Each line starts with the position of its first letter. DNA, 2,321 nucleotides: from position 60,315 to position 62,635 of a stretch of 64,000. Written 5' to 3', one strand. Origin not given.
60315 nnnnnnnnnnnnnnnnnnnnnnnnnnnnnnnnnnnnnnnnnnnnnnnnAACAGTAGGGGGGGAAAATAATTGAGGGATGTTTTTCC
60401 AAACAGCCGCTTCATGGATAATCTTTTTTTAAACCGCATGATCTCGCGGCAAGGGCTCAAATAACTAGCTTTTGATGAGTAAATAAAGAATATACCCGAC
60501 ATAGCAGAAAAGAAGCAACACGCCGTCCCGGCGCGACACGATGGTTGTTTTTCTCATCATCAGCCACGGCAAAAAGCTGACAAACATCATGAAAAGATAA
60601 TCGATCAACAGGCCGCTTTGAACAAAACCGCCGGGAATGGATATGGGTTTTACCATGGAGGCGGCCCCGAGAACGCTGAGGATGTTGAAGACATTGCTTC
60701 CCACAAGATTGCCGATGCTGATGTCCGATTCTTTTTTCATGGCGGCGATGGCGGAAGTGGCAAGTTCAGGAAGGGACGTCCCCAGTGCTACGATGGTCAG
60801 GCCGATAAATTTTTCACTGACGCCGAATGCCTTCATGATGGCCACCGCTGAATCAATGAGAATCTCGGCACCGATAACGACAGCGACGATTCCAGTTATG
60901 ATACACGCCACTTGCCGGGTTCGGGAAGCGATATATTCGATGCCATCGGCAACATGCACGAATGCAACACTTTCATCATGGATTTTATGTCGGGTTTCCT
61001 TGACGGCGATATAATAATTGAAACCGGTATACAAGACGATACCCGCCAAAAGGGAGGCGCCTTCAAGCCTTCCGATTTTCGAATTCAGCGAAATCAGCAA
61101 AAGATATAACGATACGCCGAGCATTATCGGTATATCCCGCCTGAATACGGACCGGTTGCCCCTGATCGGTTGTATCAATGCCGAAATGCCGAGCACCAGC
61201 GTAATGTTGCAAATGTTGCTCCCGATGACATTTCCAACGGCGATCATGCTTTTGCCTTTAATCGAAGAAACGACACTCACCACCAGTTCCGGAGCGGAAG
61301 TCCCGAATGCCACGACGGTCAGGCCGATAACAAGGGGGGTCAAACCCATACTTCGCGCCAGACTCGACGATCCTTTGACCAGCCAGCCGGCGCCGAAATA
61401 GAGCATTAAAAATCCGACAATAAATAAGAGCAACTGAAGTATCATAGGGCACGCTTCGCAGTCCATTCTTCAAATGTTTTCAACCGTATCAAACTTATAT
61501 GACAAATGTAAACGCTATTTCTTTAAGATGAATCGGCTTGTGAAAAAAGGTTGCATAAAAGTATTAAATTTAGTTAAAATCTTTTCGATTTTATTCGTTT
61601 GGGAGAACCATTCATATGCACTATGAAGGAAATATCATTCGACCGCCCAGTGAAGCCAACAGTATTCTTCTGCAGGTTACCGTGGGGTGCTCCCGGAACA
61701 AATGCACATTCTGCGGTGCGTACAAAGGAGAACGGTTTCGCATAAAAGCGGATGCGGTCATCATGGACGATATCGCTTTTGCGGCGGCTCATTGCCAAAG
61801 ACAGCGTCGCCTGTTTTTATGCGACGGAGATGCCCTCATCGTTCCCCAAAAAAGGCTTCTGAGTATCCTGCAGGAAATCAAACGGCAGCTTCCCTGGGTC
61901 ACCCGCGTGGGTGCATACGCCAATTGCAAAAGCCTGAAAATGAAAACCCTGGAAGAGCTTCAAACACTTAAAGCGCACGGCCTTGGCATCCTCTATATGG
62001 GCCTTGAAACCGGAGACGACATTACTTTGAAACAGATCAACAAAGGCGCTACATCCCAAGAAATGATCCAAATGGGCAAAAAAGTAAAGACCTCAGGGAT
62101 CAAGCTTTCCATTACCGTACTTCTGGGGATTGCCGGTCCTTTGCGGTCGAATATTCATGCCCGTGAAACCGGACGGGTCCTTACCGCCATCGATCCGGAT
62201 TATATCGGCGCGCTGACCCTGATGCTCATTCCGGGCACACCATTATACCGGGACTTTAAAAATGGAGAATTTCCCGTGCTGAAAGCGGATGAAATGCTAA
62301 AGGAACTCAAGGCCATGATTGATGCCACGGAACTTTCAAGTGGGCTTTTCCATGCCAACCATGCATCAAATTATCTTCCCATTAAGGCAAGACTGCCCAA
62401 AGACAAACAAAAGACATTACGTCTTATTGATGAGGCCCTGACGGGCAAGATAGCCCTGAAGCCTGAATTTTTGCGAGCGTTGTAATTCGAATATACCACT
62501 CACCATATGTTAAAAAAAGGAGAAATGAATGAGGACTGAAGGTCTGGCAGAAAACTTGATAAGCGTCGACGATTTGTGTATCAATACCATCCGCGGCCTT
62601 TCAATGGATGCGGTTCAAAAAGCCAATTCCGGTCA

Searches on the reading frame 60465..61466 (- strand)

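Call 22: search_protein_families(library=pfam, proteins=[window:60465-61466:-], max_evalue=0.01)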
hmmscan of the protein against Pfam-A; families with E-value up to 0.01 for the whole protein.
window:60465-61466:- (333 aa): 2 families
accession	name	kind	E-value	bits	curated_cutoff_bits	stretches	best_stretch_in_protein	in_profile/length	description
PF01699.29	Na_Ca_ex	-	3.6e-66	222.2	24.9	2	12-151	3-150/151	Sodium/calcium exchanger protein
PF20128.4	DUF6518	-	0.0084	16.1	25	1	133-202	126-196/204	Family of unknown function (DUF6518)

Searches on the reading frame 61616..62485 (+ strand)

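Call 22: search_protein_families(library=pfam, proteins=[window:61616-62485:+], max_evalue=0.01)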
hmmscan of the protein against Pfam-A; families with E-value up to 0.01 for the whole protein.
window:61616-62485:+ (289 aa): 2 families
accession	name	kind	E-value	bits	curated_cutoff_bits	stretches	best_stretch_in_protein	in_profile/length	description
PF04055.27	Radical_SAM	-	2.1e-14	54.5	29.5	1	20-170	2-149/166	Radical SAM superfamily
PF16199.10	Radical_SAM_C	-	0.0045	17.5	31.9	1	202-235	9-42/85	Radical_SAM C-terminal domain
